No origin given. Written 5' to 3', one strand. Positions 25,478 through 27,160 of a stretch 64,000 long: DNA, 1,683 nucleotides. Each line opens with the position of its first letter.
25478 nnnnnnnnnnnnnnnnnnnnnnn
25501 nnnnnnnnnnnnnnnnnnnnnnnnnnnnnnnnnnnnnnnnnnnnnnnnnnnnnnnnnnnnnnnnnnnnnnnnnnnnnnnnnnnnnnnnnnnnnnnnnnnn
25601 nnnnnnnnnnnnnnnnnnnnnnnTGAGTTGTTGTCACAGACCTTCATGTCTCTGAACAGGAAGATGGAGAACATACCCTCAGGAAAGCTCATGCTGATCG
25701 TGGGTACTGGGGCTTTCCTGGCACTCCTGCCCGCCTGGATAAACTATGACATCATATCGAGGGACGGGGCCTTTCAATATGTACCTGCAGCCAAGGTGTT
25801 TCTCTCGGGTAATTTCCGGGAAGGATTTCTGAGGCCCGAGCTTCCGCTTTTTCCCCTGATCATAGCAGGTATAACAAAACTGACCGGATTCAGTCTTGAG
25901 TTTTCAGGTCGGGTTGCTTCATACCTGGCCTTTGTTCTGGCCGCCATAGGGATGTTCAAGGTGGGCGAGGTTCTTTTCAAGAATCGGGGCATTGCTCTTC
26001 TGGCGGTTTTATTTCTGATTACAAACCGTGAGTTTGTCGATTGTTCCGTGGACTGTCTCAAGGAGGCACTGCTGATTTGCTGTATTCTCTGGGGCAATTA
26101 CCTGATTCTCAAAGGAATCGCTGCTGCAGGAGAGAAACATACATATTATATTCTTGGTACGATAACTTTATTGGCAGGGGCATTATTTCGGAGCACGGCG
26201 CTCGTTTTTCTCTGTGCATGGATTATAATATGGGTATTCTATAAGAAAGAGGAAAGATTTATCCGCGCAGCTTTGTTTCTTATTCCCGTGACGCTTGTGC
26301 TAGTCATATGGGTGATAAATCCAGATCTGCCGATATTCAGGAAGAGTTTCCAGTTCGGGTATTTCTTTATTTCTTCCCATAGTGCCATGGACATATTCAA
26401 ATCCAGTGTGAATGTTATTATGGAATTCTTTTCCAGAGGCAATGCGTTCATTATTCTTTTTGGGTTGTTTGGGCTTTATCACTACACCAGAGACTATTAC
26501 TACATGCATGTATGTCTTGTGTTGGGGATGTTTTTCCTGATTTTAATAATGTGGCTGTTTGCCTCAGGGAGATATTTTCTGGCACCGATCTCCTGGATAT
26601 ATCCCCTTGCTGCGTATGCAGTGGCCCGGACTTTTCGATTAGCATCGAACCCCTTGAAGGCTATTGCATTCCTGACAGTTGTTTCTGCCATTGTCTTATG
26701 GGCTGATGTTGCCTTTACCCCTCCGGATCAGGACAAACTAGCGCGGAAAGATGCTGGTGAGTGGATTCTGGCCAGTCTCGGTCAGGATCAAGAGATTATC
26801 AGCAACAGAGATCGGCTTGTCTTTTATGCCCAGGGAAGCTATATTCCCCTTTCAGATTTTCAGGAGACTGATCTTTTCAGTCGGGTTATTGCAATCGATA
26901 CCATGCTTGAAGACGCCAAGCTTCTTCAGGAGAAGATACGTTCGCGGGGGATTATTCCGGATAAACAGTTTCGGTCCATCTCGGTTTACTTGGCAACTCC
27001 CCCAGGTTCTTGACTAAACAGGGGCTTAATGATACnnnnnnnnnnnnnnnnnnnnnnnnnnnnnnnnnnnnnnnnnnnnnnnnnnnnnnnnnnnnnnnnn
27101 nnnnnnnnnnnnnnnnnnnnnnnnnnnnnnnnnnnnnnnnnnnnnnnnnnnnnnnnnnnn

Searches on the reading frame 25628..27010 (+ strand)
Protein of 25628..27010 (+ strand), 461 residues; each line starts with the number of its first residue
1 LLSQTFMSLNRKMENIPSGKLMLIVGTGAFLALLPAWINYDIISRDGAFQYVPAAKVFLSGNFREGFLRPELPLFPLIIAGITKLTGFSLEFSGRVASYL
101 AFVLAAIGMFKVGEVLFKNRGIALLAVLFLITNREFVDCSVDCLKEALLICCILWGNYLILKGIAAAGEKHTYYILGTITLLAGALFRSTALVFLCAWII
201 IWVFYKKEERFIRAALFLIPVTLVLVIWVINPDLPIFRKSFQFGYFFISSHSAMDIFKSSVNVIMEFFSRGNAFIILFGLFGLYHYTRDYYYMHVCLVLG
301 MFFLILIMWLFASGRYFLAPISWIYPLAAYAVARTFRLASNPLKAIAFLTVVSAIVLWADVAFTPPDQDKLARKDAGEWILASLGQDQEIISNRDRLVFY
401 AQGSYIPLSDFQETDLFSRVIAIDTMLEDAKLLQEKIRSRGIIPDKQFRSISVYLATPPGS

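Call 10: search_protein_families(library=pfam, proteins=[window:25628-27010:+], max_evalue=1)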
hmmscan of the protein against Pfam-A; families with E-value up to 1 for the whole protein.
window:25628-27010:+ (461 aa): 0 families

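Call 11: search_protein_families(library=ncbifam, proteins=[window:25628-27010:+], max_evalue=1)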
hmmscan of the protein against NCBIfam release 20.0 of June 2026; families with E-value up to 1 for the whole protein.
window:25628-27010:+ (461 aa): 0 families

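Call 12: find_homologous_proteins(query=window:25628-27010:+)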
Query window:25628-27010:+ (461 aa): 58 proteins with E <= 0.001 among 8000 candidates.
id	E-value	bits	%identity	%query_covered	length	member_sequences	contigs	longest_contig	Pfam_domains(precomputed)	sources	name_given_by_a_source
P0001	2.8e-298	1007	100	99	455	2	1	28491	-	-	-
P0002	3.3e-181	621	59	100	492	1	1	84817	-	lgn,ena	-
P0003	3.8e-179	614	59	100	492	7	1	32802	-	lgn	-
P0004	4.4e-179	614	58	99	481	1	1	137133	-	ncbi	-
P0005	2.2e-178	612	61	97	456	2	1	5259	-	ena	-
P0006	1.8e-177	609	63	94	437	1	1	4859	-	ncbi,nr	ncbi:MAG: hypothetical protein JXM72_08135 [Deltaproteobacteria bacterium]|nr:hypothetical protein [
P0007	4.6e-176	604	62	94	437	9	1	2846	-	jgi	-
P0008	9.9e-176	603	59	97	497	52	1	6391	-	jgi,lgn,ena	-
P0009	5.3e-174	597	57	100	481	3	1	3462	-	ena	-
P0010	5.8e-162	558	55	98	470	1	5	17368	-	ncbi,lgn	-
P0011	4.4e-161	555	55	98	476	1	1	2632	-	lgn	-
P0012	6.0e-160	551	56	97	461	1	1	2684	-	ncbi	-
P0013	3.8e-158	545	54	98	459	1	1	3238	-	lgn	-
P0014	1.3e-151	524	51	98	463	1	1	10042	-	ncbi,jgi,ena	-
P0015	4.1e-150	519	54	97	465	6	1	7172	-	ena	-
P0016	7.8e-139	482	49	97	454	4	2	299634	-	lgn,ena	-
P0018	7.6e-133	462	47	96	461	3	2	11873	PF13231.13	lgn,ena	-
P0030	4.7e-125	436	46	99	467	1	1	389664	-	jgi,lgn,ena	-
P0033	2.1e-123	431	47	98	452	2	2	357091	-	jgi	-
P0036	1.1e-120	422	44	98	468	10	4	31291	PF13231.13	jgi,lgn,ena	-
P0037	4.0e-118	413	46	94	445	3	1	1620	PF13231.13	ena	-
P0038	8.9e-118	412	47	91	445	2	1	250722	PF13231.13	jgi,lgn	-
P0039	3.5e-117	410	45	97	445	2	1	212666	PF02366.25,PF13231.13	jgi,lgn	-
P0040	9.5e-117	409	44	97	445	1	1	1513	PF13231.13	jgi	-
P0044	1.5e-113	398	44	94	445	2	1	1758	PF13231.13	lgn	-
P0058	1.1e-6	46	23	80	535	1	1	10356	PF13231.13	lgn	-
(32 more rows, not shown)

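Call 14: find_encoding_contigs(protein=P0016, flank=6000, max_places=2)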
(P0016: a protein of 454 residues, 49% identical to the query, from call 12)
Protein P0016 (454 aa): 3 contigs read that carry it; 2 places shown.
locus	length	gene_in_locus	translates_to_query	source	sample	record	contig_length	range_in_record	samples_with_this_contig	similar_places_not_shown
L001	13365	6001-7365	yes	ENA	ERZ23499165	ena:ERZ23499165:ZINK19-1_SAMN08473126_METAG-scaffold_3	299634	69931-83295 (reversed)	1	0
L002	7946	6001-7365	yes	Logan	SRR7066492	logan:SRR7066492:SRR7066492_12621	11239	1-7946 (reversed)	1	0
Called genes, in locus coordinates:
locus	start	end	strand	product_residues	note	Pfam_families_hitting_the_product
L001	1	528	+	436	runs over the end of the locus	PF04932:Wzy_C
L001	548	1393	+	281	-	PF00535:Glycos_transf_2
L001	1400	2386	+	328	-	PF00535:Glycos_transf_2, PF13641:Glyco_tranf_2_3, PF13632:Glyco_trans_2_3 (weak)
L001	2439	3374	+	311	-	PF00535:Glycos_transf_2, PF13641:Glyco_tranf_2_3, PF13632:Glyco_trans_2_3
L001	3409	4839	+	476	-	PF13727:CoA_binding_3, PF02397:Bac_transf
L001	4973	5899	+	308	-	PF13489:Methyltransf_23, PF08241:Methyltransf_11, PF08242:Methyltransf_12, PF13649:Methyltransf_25 (weak), PF13847:Methyltransf_31 (weak)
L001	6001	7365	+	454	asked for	-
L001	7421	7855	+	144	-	PF00383:dCMP_cyt_deam_1, PF14437:MafB19-deam, PF14439:Bd3614-deam (weak)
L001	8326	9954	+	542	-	PF05496:RuvB_N (weak), PF13177:DNA_pol3_delta2, PF13604:AAA_30 (weak), PF00004:AAA, PF07728:AAA_5, PF13401:AAA_22 (weak), PF22608:DNAX_ATPase_lid (weak), PF12169:DNA_pol3_gamma3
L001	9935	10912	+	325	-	PF03576:Peptidase_S58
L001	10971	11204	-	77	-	-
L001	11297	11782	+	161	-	-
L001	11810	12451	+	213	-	-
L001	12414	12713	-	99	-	PF06305:LapA_dom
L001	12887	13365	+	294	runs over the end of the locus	PF02899:Phage_int_SAM_1, PF13495:Phage_int_SAM_4, PF00589:Phage_integrase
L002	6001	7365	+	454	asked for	-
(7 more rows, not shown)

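Call 15: find_encoding_contigs(protein=P0030, flank=6000, max_places=2)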
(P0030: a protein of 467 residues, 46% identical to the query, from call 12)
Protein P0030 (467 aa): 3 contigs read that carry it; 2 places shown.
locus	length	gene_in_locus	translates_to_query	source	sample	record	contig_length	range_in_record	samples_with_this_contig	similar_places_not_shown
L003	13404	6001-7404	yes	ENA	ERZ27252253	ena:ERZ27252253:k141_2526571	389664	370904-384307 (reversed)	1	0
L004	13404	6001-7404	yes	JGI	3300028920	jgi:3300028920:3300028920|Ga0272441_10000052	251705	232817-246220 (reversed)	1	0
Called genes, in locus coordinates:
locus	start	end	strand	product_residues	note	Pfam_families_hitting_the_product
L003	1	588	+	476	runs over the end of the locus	PF01943:Polysacc_synt, PF13440:Polysacc_synt_3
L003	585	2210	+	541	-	PF04932:Wzy_C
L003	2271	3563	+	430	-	PF13173:AAA_14, PF13635:DUF4143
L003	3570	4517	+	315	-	PF00535:Glycos_transf_2, PF10111:Glyco_tranf_2_2, PF13641:Glyco_tranf_2_3, PF13632:Glyco_trans_2_3 (weak)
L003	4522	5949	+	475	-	PF13727:CoA_binding_3 (weak), PF02397:Bac_transf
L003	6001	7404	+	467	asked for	-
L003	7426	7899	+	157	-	PF00383:dCMP_cyt_deam_1, PF14437:MafB19-deam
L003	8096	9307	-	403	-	PF14659:Phage_int_SAM_3, PF22022:Phage_int_M (faint), PF00589:Phage_integrase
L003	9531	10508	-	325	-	PF12834:Phage_int_SAM_2, PF12835:Integrase_1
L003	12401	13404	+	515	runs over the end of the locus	PF05496:RuvB_N (weak), PF13177:DNA_pol3_delta2, PF00004:AAA, PF07728:AAA_5 (weak), PF13401:AAA_22 (faint), PF22608:DNAX_ATPase_lid, PF12169:DNA_pol3_gamma3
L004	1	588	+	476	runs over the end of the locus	PF01943:Polysacc_synt, PF13440:Polysacc_synt_3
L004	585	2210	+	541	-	PF04932:Wzy_C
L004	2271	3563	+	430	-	PF13173:AAA_14, PF13635:DUF4143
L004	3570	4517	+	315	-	PF00535:Glycos_transf_2, PF10111:Glyco_tranf_2_2, PF13641:Glyco_tranf_2_3, PF13632:Glyco_trans_2_3 (weak)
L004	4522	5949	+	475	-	PF13727:CoA_binding_3 (weak), PF02397:Bac_transf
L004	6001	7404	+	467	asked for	-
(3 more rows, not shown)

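Call 16: find_encoding_contigs(protein=P0039, flank=6000, max_places=2)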
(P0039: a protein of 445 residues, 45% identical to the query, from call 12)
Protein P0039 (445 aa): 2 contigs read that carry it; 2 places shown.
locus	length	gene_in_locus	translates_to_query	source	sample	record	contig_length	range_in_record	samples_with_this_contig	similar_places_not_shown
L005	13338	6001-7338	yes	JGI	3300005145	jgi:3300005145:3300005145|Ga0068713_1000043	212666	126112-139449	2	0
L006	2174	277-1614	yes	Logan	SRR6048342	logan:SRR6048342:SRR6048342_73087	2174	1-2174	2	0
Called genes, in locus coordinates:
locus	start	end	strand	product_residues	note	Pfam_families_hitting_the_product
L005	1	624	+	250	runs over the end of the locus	-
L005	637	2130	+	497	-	PF01943:Polysacc_synt, PF13440:Polysacc_synt_3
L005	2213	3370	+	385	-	PF00534:Glycos_transf_1, PF13692:Glyco_trans_1_4, PF13524:Glyco_trans_1_2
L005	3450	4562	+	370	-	PF13439:Glyco_transf_4 (weak), PF00534:Glycos_transf_1, PF13692:Glyco_trans_1_4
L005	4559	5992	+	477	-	PF13727:CoA_binding_3, PF02397:Bac_transf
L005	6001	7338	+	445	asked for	PF02366:PMT (weak), PF13231:PMT_2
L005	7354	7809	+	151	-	PF00383:dCMP_cyt_deam_1, PF14437:MafB19-deam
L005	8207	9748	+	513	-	PF05496:RuvB_N (weak), PF13177:DNA_pol3_delta2, PF13604:AAA_30, PF00004:AAA, PF07728:AAA_5 (faint), PF13401:AAA_22 (weak), PF22608:DNAX_ATPase_lid (weak), PF12169:DNA_pol3_gamma3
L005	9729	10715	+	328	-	PF03576:Peptidase_S58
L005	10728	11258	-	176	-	PF01161:PBP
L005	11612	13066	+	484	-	-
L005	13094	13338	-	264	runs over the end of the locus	PF10096:DUF2334 (faint), PF01522:Polysacc_deac_1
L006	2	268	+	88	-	?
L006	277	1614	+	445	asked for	PF02366:PMT (weak), PF13231:PMT_2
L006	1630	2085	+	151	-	PF00383:dCMP_cyt_deam_1, PF14437:MafB19-deam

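Call 23: find_related_loci(query=A1, collection=genome_contigs, flank=10000)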
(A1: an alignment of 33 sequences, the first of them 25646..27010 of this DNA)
Query A1 (455 aa) in genome_contigs; peptide patterns used: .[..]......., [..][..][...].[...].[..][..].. (x = any residue, [..] = any of these).
42 stretches matched a pattern; 32 encode a relative of the query (tblastn E <= 1e-3); 29 distinct loci.
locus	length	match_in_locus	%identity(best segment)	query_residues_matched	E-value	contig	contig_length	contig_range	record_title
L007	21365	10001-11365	58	1-455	0e+0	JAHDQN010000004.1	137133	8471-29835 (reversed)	MAG: Deltaproteobacteria bacterium isolate SM3-B3m k141_55616, whole genome shotgun sequence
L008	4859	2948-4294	62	1-449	0e+0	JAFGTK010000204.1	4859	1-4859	MAG: Deltaproteobacteria bacterium isolate Zod_Metabat.965 k87_4453412, whole genome shotgun sequence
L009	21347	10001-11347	57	7-455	1e-180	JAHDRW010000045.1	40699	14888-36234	MAG: Deltaproteobacteria bacterium isolate SV3-B1.1 k141_22504, whole genome shotgun sequence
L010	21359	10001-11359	59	2-455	2e-178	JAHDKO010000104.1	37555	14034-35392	MAG: Deltaproteobacteria bacterium isolate LM3-B1m k141_7702, whole genome shotgun sequence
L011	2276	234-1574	59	2-449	0e+0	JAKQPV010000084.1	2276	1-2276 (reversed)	MAG: Spirochaetota bacterium isolate USMO_maxbin.118 k141_946533, whole genome shotgun sequence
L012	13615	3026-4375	50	2-455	3e-141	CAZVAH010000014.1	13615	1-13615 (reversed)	MAG TPA_asm: uncultured Bacteriovoracaceae bacterium isolate SRP068000_co4_477 genome assembly, contig: NODE_6025_length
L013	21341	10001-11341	47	5-455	1e-132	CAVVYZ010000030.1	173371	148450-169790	MAG: uncultured delta proteobacterium isolate MFD03899.bin.2.22 genome assembly, contig: contig_70017, whole genome shot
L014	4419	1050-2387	46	6-449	1e-130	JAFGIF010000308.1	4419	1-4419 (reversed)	MAG: Deltaproteobacteria bacterium isolate Zod_Metabat.184 k87_10737736, whole genome shotgun sequence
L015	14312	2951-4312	43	1-454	2e-127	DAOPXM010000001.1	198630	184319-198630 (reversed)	MAG TPA_asm: Deltaproteobacteria bacterium isolate AMR_MDS_1340 NODE_25_length_198630_cov_23.857424, whole genome shotgu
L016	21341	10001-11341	47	5-455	2e-126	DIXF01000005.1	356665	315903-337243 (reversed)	MAG TPA_asm: Syntrophaceae bacterium UBA6087 UBA6087_contig_695, whole genome shotgun sequence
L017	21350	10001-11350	48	5-455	5e-130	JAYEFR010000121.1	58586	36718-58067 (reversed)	MAG: Thermodesulfobacteriota bacterium isolate MAG267 MAG267_121, whole genome shotgun sequence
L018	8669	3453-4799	47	5-454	3e-125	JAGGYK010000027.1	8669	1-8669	MAG: Deltaproteobacteria bacterium isolate AUK176 PB_MBMC_130_c_000000000053, whole genome shotgun sequence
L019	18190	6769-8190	42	1-449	7e-122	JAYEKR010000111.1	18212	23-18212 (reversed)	MAG: Thermodesulfobacteriota bacterium isolate MAG132 MAG132_111, whole genome shotgun sequence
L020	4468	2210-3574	44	3-449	2e-120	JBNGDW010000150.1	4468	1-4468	MAG: Candidatus Cloacimonadia bacterium isolate E05-045 bin57.fa-150, whole genome shotgun sequence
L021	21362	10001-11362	44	4-454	6e-118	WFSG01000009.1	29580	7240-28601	MAG: Deltaproteobacteria bacterium isolate S016_32 k151_165431, whole genome shotgun sequence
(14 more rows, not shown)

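Call 24: search_solved_structures(query=A1, max_evalue=10, show_alignments=2)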
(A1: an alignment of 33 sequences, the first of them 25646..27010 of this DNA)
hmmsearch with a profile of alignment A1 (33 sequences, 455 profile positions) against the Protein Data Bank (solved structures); distinct sequences matched with E-value up to 10: 1.
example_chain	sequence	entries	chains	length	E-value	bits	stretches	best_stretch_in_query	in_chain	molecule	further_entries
5vmn_A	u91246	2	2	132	0.8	11.7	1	227-292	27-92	Bak protein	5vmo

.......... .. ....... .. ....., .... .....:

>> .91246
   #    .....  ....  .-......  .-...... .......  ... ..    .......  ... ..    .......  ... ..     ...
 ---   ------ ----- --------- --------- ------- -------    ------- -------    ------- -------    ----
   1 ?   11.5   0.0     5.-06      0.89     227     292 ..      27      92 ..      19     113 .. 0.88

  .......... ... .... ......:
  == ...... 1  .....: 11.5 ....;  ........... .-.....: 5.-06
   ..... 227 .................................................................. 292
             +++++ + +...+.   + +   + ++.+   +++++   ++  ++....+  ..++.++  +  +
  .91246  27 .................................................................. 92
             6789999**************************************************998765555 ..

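Call 29: search_protein_families(library=pfam, alignment_id=A1, max_evalue=0.01)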
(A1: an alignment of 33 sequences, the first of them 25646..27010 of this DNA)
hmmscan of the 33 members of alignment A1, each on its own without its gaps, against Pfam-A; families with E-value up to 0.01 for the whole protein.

A. member 1, window:25646-27010:+ (455 aa): 0 families

B. families by the number of members that match (of 33 scanned): 7 families
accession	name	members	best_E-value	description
PF13231.12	PMT_2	4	9e-08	Dolichyl-phosphate-mannose-protein mannosyltransferase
PF02366.24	PMT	3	1.7e-05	Dolichyl-phosphate-mannose-protein mannosyltransferase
PF02018.23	CBM_4_9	1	1e-08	Carbohydrate binding domain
PF11847.13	GT-C_AftD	1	0.00083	Alpha-(1->3)-arabinofuranosyltransferase, N-terminal GT-C domain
PF14897.12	EpsG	1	0.0009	EpsG family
PF14325.12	DUF4383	1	0.0024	Domain of unknown function (DUF4383)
PF03901.23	Glyco_transf_22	1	0.0076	Alg9-like mannosyltransferase family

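Call 31: predict_structure(alignment_id=A1)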
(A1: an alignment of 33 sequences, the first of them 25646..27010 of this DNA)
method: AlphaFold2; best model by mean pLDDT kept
length: 455 residues; sequences in the alignment: 33
mean_pLDDT: 91.2   pTM: 0.90
mean pLDDT of the five models: 91.2, 90.6, 90.1, 89.4, 89.0
residues with pLDDT >= 90: 338; 70-90: 95; 50-70: 21; < 50: 1
segments of 3 or more residues with pLDDT < 50: none
pLDDT, mean of each block of 10 residues (from residue 1): 80 96 97 92 93 94 89 97 96 98 98 96 97 90 98 95 92 95 92 92 87 84 80 63 75 93 96 96 95 95 80 97 97 91 96 93 95 95 94 95 87 91 88 91 94 54
secondary structure, 60 per line:
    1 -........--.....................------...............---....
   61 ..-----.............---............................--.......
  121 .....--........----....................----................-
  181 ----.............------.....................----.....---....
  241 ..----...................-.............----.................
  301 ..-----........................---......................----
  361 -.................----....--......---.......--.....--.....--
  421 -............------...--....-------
elements in order: H2-9 H12-32 H39-53 H57-62 H68-80 H84-111 H114-125 H128-135 H140-159 H164-179 H185-197 H204-224 H229-233 H237-242 H247-265 H267-279 H284-302 H308-331 H335-356 H362-378 E383-386 H389-394 E398-401 H407-411 E414-418 H422-433 E440-442 E445-448

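Call 33: fold_search(model_id=the predicted structure, library=pdb)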
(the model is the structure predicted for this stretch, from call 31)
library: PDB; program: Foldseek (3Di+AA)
matches with E <= 10: 405; with E <= 0.001: 18
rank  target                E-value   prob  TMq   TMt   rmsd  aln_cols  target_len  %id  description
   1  6s7t_A                1.7e-06  1.00  0.50  0.34  10.5       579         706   13  Cryo-EM structure of human oligosaccharyltransferase complex OST-B (released 2019-12-18)
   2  5ezm                  2.3e-06  1.00  0.64  0.56   8.5       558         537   12  Crystal Structure of ArnT from Cupriavidus metallidurans in the apo state (released 2016-02-17)
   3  5f15                  3.2e-06  1.00  0.62  0.53   8.9       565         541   11  Crystal Structure of ArnT from Cupriavidus metallidurans bound to Undecaprenyl phosphate (released 2016-02-17)
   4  8b6l_I                3.6e-06  1.00  0.59  0.42   9.1       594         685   12  Subtomogram average of the human Sec61-TRAP-OSTA-translocon (released 2022-12-07)
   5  6s7o_A                3.9e-06  1.00  0.58  0.42  10.5       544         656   13  Cryo-EM structure of human oligosaccharyltransferase complex OST-A (released 2019-12-18)
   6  9s6t_A                5.8e-06  1.00  0.57  0.55   6.7       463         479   14  Ternary cryo-EM structure of chicken ALG12 with Dol25-PP-GlcNAc2Man7, Dol25-P-Man, and Fab (released 2026-03-18)
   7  7oci_F                1.2e-05  1.00  0.57  0.43  11.2       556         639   14  Cryo-EM structure of yeast Ost6p containing oligosaccharyltransferase complex (released 2022-02-16)
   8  9s6u_A                3.4e-05  1.00  0.55  0.47   7.0       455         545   14  Ternary cryo-EM structure of human ALG9 with Dol25-PP-GlcNAc2Man8, Dol25-P-Man and Fab (released 2026-03-18)
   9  6c26_A                3.9e-05  1.00  0.56  0.41  11.5       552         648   13  The Cryo-EM structure of a eukaryotic oligosaccharyl transferase complex (released 2018-01-31)
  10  3waj                  5.7e-05  1.00  0.58  0.36  11.0       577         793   11  Crystal structure of the Archaeoglobus fulgidus oligosaccharyltransferase (O29867_ARCFU) complex with Zn and sulfate (released 2013-10-30)
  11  3rce_A                9.5e-05  1.00  0.55  0.39   9.3       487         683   11  Bacterial oligosaccharyltransferase PglB (released 2011-06-15)
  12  5ogl_A                1.3e-04  1.00  0.53  0.37   9.9       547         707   12  Structure of bacterial oligosaccharyltransferase PglB in complex with an acceptor peptide and an lipid-linked oligosac (released 2017-10-25)
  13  6gxc_A                1.7e-04  1.00  0.54  0.37   8.0       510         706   12  Bacterial oligosaccharyltransferase PglB in complex with an inhibitory peptide and a reactive lipid-linked oligosaccha (released 2018-11-14)
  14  7zlh_A                2.2e-04  1.00  0.50  0.37  10.2       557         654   13  Cryo-EM structure of C-mannosyltransferase CeDPY19, in apo state, bound to CMT2-Fab and anti-Fab nanobody (released 2023-01-11)
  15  7zli_A                3.5e-04  1.00  0.51  0.38   8.9       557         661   13  Cryo-EM structure of C-mannosyltransferase CeDPY19, in complex with Dol25-P-Man and bound to CMT2-Fab and anti-Fab nan (released 2023-01-11)
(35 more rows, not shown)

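Call 45: find_encoding_contigs(protein=P0004, flank=10000, max_places=1)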
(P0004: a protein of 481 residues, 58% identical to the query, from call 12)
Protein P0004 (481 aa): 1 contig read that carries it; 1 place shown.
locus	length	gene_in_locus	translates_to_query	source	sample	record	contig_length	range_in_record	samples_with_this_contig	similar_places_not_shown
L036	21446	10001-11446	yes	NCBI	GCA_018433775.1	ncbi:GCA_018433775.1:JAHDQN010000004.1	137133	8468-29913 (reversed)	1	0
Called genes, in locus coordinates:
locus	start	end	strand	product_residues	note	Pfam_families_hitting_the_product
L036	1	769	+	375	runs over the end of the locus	PF13439:Glyco_transf_4, PF13579:Glyco_trans_4_4 (faint), PF00534:Glycos_transf_1, PF20706:GT4-conflict, PF13692:Glyco_trans_1_4, PF13524:Glyco_trans_1_2 (weak)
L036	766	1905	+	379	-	PF13439:Glyco_transf_4, PF13579:Glyco_trans_4_4 (weak), PF20706:GT4-conflict, PF00534:Glycos_transf_1, PF13692:Glyco_trans_1_4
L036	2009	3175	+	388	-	PF13439:Glyco_transf_4, PF00534:Glycos_transf_1, PF13692:Glyco_trans_1_4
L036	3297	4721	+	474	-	-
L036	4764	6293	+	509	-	PF01943:Polysacc_synt, PF01554:MatE, PF13440:Polysacc_synt_3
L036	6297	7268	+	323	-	PF13489:Methyltransf_23, PF07021:MetW, PF08241:Methyltransf_11, PF08242:Methyltransf_12, PF13649:Methyltransf_25, PF13847:Methyltransf_31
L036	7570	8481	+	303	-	PF00535:Glycos_transf_2, PF10111:Glyco_tranf_2_2 (faint), PF13641:Glyco_tranf_2_3, PF13632:Glyco_trans_2_3 (weak)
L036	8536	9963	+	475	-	PF13727:CoA_binding_3, PF02397:Bac_transf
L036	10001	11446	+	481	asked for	-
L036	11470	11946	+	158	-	PF00383:dCMP_cyt_deam_1, PF14437:MafB19-deam, PF14439:Bd3614-deam (weak)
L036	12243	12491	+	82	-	PF02604:PhdYeFM_antitox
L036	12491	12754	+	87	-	PF05016:ParE_toxin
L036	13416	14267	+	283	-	PF02475:TRM5-TYW2_MTfase, PF05050:Methyltransf_21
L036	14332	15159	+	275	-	PF13489:Methyltransf_23, PF01209:Ubie_methyltran, PF13847:Methyltransf_31, PF08241:Methyltransf_11, PF08242:Methyltransf_12, PF13649:Methyltransf_25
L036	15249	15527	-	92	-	-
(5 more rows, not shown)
